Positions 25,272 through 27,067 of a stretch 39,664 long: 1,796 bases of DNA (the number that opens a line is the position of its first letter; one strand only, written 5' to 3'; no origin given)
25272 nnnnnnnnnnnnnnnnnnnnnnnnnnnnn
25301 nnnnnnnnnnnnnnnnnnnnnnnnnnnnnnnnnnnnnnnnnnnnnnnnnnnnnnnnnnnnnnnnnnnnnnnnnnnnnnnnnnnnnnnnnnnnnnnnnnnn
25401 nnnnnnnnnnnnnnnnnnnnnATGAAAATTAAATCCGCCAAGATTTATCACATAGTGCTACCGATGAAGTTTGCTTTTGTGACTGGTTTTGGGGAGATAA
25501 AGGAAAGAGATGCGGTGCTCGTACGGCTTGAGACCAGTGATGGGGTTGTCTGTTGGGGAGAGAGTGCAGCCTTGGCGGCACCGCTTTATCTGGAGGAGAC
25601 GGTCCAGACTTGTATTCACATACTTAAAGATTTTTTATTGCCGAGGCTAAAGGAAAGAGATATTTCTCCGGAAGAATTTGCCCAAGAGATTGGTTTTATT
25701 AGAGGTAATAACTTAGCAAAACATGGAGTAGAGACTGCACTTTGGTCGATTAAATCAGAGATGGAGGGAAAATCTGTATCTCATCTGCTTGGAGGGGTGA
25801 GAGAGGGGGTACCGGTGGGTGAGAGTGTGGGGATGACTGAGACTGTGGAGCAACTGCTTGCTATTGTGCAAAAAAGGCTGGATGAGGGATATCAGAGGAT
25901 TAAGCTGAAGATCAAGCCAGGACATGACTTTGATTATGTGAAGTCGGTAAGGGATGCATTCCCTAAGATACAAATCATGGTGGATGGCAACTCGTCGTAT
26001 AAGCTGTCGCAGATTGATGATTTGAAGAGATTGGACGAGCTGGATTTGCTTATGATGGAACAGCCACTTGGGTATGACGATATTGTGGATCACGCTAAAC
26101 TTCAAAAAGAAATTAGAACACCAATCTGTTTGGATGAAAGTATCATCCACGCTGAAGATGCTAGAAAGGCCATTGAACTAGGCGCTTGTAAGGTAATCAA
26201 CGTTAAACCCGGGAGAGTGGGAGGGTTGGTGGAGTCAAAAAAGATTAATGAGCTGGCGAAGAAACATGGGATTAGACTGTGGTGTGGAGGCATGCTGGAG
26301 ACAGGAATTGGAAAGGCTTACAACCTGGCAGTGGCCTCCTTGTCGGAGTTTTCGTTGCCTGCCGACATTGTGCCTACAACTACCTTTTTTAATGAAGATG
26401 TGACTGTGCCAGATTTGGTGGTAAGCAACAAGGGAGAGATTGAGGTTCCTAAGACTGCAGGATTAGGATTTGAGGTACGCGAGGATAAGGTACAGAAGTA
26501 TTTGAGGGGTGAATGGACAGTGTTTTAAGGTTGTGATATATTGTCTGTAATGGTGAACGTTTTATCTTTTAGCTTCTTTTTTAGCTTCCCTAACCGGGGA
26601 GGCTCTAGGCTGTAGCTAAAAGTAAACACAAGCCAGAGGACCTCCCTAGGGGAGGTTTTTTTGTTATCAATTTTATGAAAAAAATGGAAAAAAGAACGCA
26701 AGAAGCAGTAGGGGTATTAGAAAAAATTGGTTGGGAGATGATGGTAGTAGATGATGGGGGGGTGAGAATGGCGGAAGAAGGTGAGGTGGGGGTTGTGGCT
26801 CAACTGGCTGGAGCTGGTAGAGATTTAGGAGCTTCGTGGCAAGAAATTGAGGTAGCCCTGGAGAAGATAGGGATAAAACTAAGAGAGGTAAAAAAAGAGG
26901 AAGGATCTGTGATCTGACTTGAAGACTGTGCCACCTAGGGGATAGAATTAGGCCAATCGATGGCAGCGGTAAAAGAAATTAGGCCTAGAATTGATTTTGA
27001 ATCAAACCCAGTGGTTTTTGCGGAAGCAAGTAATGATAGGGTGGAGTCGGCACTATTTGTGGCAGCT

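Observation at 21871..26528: Translationally coupled cassette: PLP decarboxylase, HisC-like aminotransferase, GNAT-like protein and OSBS/NSAR enolase-superfamily enzyme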

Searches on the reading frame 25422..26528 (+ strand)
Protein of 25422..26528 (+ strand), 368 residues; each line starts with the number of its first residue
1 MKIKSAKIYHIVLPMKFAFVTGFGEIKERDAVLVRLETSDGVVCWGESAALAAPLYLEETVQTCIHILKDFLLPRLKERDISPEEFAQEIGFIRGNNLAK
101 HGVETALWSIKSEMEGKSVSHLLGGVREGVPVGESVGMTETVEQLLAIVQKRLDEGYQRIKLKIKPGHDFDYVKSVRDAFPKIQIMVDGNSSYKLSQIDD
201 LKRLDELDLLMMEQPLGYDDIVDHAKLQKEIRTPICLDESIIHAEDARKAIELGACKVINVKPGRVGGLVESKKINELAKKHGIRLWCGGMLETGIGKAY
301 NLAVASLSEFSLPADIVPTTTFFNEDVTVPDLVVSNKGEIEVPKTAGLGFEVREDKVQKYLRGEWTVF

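Call 3: search_protein_families(library=pfam, proteins=[window:25422-26528:+], max_evalue=0.01)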
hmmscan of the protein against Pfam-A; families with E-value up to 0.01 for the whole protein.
window:25422-26528:+ (368 aa): 3 families
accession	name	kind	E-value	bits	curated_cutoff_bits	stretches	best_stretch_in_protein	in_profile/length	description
PF13378.12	MR_MLE_C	-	1e-45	156.6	29.4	1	147-356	4-219/219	Enolase C-terminal domain-like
PF02746.21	MR_MLE_N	-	3.3e-11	43.8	22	1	12-124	10-117/117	Mandelate racemase / muconate lactonizing enzyme, N-terminal domain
PF21508.2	MenC_N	-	0.0046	17.5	27.3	1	4-62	2-57/94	MenC, N-terminal domain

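Call 4: search_protein_families(library=ncbifam, proteins=[window:25422-26528:+], max_evalue=0.01)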
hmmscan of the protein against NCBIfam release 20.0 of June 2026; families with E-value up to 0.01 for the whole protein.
window:25422-26528:+ (368 aa): 20 families
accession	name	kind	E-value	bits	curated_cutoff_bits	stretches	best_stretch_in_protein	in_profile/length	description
TIGR01928.1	menC_lowGC_arch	equivalog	3.4e-104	348.4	200.65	1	9-331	1-323/325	o-succinylbenzoate synthase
TIGR02534.1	mucon_cyclo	subfamily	5.2e-42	144.2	334.95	1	26-362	24-367/368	muconate/chloromuconate family cycloisomerase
NF042940.1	racemase_DgcA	equivalog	1.6e-28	99.9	400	1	10-310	5-290/323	N-acetyl-D-Glu racemase DgcA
NF047820.1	TalGalacDh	equivalog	3.4e-26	92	500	1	102-355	110-359/371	L-talarate/galactarate dehydratase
NF010624.0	PRK14017.1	equivalog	4.1e-25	88.7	311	1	31-360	15-360/382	galactonate dehydratase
NF011708.0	PRK15129.1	equivalog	2.8e-23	82.4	343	1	4-305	2-290/321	L-Ala-D/L-Glu epimerase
NF041118.1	A_G_epim_Thtga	equivalog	3.2e-21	75.8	500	1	2-300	2-301/341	L-Ala-D/L-Glu epimerase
NF040866.1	AraD_Arch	equivalog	9.9e-21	74.1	650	1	29-360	32-369/372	arabinonate dehydratase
NF043002.1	HProlDhtase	equivalog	1.6e-20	73.3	500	1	1-352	1-354/366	cis-3-hydroxy-L-proline dehydratase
NF040790.2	glucon_galact_dh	equivalog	5.3e-19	68.3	750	1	31-360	25-369/390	bifunctional D-gluconate/D-galactonate dehydratase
NF002782.0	PRK02901.1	equivalog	6.7e-19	68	288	1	12-346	18-294/328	o-succinylbenzoate synthase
NF002739.0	PRK02714.1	equivalog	4.5e-17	62.5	259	1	14-306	13-288/320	o-succinylbenzoate synthase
TIGR01927.1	menC_gam_Gplu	equivalog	1.3e-16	60.8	130.55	1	10-311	2-285/307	o-succinylbenzoate synthase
NF043051.1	ManoateDhtManD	equivalog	1.5e-15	57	550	2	28-164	14-150/403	D-mannonate dehydratase ManD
NF011654.0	PRK15072.1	subfamily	1.1e-11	44.3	430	2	28-164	14-150/404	D-galactonate dehydratase family protein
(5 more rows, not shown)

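Call 7: search_solved_structures(query=window:25422-26528:+, max_evalue=1e-20, show_alignments=1)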
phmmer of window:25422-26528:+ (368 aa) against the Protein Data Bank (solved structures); distinct sequences matched with E-value up to 1e-20: 36.
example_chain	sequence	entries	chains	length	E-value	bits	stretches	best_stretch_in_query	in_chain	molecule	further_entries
2zc8_A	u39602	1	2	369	1.6e-94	320.2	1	1-356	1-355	N-acylamino acid racemase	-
1wuf_A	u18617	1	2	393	9.6e-93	314.4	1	3-362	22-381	hypothetical protein lin2664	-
1sja_A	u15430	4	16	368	2.2e-83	283.6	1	1-350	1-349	N-acylamino acid racemase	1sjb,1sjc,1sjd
2ggj_A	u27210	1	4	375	3.7e-83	282.8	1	2-351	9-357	N-acylamino acid racemase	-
1r0m_A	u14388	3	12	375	3.7e-83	282.8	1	2-351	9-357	N-acylamino acid racemase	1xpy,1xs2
2ggi_A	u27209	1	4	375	5.8e-83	282.2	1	2-351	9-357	N-acylamino acid racemase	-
7s8w_A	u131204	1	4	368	8e-83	281.7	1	1-350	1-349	N-succinylamino acid racemase/O-succinylbenzoate synthase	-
2fkp_A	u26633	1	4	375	9.7e-83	281.5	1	2-351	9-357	N-acylamino acid racemase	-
2ggg_A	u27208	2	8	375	1.3e-82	281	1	2-351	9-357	N-acylamino acid racemase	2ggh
5fjr_A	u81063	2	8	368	2.9e-82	279.9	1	1-350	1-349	O-SUCCINYLBENZOATE SYNTHASE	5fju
4a6g_A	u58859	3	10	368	5.5e-82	279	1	1-350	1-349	N-ACYLAMINO ACID RACEMASE | N-succinylamino acid racemase | O-SUCCINYLBENZOATE SYNTHASE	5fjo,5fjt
1wue_A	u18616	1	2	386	3.1e-81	276.5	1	1-361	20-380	mandelate racemase/muconate lactonizing enzyme family protein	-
5fjp_A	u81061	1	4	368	3.8e-81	276.2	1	1-350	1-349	O-SUCCINYLBENZOATE SYNTHASE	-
3qld_A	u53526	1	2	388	4.9e-75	256.1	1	2-367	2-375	Mandelate racemase/muconate lactonizing protein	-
3mwc_A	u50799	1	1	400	7.5e-57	196.3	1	3-353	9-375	Mandelate racemase/muconate lactonizing protein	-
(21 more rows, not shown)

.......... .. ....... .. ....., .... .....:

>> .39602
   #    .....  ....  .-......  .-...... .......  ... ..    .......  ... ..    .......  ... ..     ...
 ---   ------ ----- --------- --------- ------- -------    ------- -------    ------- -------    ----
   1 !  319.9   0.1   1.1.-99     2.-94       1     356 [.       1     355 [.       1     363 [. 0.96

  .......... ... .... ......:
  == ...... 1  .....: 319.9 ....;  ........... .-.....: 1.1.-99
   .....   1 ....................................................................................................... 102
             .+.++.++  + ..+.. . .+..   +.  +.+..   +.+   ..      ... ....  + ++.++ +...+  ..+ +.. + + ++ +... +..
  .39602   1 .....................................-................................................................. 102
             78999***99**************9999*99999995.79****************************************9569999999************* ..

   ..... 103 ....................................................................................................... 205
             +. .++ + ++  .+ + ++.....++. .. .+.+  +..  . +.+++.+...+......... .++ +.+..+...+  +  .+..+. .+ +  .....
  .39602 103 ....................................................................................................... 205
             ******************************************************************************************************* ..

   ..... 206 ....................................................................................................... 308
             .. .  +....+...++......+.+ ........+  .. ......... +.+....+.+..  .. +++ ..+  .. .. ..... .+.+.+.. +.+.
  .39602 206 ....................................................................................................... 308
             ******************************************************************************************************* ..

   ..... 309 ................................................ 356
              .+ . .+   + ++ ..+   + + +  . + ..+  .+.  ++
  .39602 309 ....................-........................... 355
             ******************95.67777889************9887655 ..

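Call 48: search_solved_structures(query=window:25422-26528:+, max_evalue=1e-80, show_alignments=3)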
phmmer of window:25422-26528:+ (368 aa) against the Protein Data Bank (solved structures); distinct sequences matched with E-value up to 1e-80: 13.
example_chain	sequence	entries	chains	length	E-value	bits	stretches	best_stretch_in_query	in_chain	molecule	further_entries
2zc8_A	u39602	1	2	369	1.6e-94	320.2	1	1-356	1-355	N-acylamino acid racemase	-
1wuf_A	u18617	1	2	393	9.6e-93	314.4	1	3-362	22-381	hypothetical protein lin2664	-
1sja_A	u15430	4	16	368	2.2e-83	283.6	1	1-350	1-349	N-acylamino acid racemase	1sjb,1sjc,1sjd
2ggj_A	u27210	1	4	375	3.7e-83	282.8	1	2-351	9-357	N-acylamino acid racemase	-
1r0m_A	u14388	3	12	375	3.7e-83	282.8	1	2-351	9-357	N-acylamino acid racemase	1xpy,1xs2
2ggi_A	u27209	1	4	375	5.8e-83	282.2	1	2-351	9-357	N-acylamino acid racemase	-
7s8w_A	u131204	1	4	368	8e-83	281.7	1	1-350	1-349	N-succinylamino acid racemase/O-succinylbenzoate synthase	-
2fkp_A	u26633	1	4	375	9.7e-83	281.5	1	2-351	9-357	N-acylamino acid racemase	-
2ggg_A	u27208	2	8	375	1.3e-82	281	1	2-351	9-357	N-acylamino acid racemase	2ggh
5fjr_A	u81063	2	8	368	2.9e-82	279.9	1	1-350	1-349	O-SUCCINYLBENZOATE SYNTHASE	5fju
4a6g_A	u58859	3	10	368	5.5e-82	279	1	1-350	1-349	N-ACYLAMINO ACID RACEMASE | N-succinylamino acid racemase | O-SUCCINYLBENZOATE SYNTHASE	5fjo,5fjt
1wue_A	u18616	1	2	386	3.1e-81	276.5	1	1-361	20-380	mandelate racemase/muconate lactonizing enzyme family protein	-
5fjp_A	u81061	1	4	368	3.8e-81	276.2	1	1-350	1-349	O-SUCCINYLBENZOATE SYNTHASE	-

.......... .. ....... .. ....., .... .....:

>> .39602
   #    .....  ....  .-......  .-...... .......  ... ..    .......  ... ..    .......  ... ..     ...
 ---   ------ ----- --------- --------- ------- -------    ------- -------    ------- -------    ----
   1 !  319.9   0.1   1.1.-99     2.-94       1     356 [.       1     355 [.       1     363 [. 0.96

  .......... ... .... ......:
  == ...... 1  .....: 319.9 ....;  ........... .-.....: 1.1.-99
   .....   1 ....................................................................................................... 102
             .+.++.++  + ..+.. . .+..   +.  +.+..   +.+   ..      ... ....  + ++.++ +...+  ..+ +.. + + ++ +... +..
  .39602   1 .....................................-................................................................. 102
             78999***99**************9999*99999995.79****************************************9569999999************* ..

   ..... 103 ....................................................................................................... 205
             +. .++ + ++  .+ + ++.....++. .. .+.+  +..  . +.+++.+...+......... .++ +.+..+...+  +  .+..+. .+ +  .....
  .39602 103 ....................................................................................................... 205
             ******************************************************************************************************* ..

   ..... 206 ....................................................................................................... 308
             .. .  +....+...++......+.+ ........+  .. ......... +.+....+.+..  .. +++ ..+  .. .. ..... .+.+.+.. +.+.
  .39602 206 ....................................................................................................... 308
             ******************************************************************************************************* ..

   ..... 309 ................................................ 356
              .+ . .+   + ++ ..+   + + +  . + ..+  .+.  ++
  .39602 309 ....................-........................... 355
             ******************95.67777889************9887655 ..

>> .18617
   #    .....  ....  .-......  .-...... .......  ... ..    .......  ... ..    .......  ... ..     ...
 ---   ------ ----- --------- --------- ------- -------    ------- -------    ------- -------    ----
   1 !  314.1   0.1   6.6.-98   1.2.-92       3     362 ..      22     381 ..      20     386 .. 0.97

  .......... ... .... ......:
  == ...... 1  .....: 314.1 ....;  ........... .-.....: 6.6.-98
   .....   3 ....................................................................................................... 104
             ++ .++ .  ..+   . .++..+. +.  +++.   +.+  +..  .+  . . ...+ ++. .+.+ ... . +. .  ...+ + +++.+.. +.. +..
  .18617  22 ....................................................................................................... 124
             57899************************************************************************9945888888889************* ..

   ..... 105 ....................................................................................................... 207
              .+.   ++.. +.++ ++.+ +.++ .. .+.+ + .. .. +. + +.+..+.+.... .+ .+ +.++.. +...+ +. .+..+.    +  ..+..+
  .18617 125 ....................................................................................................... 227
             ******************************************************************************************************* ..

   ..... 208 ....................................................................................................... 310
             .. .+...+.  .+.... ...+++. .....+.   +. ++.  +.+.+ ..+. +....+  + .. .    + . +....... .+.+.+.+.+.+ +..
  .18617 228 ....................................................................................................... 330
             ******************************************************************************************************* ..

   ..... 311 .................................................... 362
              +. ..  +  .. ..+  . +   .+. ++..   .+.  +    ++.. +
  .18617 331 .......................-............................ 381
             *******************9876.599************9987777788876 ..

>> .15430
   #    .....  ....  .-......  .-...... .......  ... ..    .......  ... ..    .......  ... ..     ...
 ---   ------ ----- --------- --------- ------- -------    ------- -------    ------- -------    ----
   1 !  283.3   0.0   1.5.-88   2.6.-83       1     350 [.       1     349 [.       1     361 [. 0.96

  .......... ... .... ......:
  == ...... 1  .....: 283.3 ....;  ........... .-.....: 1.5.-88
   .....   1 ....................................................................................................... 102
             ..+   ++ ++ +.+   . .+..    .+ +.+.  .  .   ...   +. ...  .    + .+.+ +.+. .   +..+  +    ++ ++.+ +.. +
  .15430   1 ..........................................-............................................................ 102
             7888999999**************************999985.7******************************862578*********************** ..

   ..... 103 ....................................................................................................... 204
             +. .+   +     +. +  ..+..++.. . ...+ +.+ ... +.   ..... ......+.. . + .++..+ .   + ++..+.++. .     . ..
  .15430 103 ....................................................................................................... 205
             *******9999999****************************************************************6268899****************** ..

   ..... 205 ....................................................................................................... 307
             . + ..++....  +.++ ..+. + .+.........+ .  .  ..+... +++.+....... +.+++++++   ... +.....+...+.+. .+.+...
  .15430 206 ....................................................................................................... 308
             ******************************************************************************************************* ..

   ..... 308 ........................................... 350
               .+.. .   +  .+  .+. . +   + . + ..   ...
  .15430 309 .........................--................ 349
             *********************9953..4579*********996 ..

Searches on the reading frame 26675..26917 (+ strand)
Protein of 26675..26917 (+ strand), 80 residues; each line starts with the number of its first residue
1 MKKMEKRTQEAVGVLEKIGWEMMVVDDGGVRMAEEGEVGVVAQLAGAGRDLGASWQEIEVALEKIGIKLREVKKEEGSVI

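Call 3: search_protein_families(library=pfam, proteins=[window:26675-26917:+], max_evalue=0.01)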
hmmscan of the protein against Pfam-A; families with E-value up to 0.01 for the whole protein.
window:26675-26917:+ (80 aa): 0 families

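Call 4: search_protein_families(library=ncbifam, proteins=[window:26675-26917:+], max_evalue=0.01)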
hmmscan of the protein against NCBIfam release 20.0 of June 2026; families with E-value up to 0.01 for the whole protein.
window:26675-26917:+ (80 aa): 0 families

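Call 79: search_protein_families(library=pfam, proteins=[window:26675-26917:+], max_evalue=0.01)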
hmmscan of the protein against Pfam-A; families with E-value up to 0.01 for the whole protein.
window:26675-26917:+ (80 aa): 0 families

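Call 91: predict_structure(protein=window:26675-26914:+)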
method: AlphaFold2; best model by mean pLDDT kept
length: 80 residues; sequences in the alignment: 1
mean_pLDDT: 73.1   pTM: 0.51
mean pLDDT of the five models: 73.1, 67.6, 64.6, 57.0, 51.1
residues with pLDDT >= 90: 0; 70-90: 60; 50-70: 16; < 50: 4
segments of 3 or more residues with pLDDT < 50: 77-80
pLDDT, mean of each block of 10 residues (from residue 1): 66 72 78 76 76 82 81 53
secondary structure, 60 per line:
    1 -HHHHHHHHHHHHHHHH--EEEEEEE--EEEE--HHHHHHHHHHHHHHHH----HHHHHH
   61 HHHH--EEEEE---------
elements in order: H2-17 E20-26 E29-32 H35-50 H55-64 E67-71

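Call 93: fold_search(model_id=the predicted structure, library=pdb)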
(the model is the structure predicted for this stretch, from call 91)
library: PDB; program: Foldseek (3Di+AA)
matches with E <= 10: 147; with E <= 0.001: 0
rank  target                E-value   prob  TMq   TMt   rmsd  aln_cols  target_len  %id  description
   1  4qyz_F                1.0e+00  0.25  0.40  0.10   9.0        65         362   14  Crystal structure of a CRISPR RNA-guided surveillance complex, Cascade, bound to a ssDNA target (released 2014-09-03)
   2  9ar4_A                1.4e+00  0.11  0.35  0.05   9.6        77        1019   13  CryoEM structure of ThermoCas9 in post-cleavage state bound with the DNA containing NNNNCCA PAM (released 2025-02-26)
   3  4qyz_G                1.5e+00  0.15  0.38  0.10   9.3        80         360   10  Crystal structure of a CRISPR RNA-guided surveillance complex, Cascade, bound to a ssDNA target (released 2014-09-03)
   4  4tvx_R                1.7e+00  0.12  0.36  0.10   9.3        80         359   10  Crystal structure of the E. coli CRISPR RNA-guided surveillance complex, Cascade (released 2014-08-13)
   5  8uza_A                1.9e+00  0.09  0.35  0.05   9.0        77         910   13  Cryo-EM structure of GeoCas9 in complex with sgRNA and target DNA (released 2024-05-29)
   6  8c0d_E                2.1e+00  0.08  0.31  0.27   9.5        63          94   24  UFL1/DDRGK1 bound to UFC1 (released 2023-12-27)
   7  8k91_A                2.3e+00  0.04  0.22  0.04  10.5        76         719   16  CryoEM structure of LonC S582A hepatmer with Lysozyme (released 2024-08-07)
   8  8fko_E                2.4e+00  0.03  0.21  0.09  12.6        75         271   20  Crystal structure of HPK1 kinase domain T165E,S171E phosphomimetic mutant in complex with 3-{4-[(2S,5R)-5-Amino-2-meth (released 2023-04-05)
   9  8uzb_A                2.6e+00  0.08  0.35  0.05   9.0        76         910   13  Cryo-EM structure of iGeoCas9 in complex with sgRNA and target DNA (released 2024-05-29)
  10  9k5h                  2.8e+00  0.23  0.39  0.44   7.1        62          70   22  Crystal structure of designed zinc-induced homodimer C2-Zn2-HEHE-2 (released 2025-10-22)
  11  2ktr_MODEL_1_B        2.8e+00  0.05  0.22  0.19   5.7        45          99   11  NMR structure of p62 PB1 dimer determined based on PCS (released 2010-04-07)
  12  1inj                  3.0e+00  0.04  0.27  0.11  11.1        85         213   12  CRYSTAL STRUCTURE OF THE APO FORM OF 4-DIPHOSPHOCYTIDYL-2-C-METHYLERYTHRITOL (CDP-ME) SYNTHETASE (YGBP) INVOLVED IN MEVA (released 2001-07-11)
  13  2x3m                  3.2e+00  0.14  0.31  0.16   3.3        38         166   21  Crystal Structure of Hypothetical Protein ORF239 from Pyrobaculum Spherical Virus (released 2011-02-16)
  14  5cd4_D                3.2e+00  0.11  0.39  0.11   7.4        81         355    6  The Type IE CRISPR Cascade complex from E. coli, with two assemblies in the asymmetric unit arranged back-to-back (released 2015-08-26)
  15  4u7u_Q                3.2e+00  0.09  0.36  0.09   9.4        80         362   10  Crystal structure of RNA-guided immune Cascade complex from E.coli (released 2014-08-27)
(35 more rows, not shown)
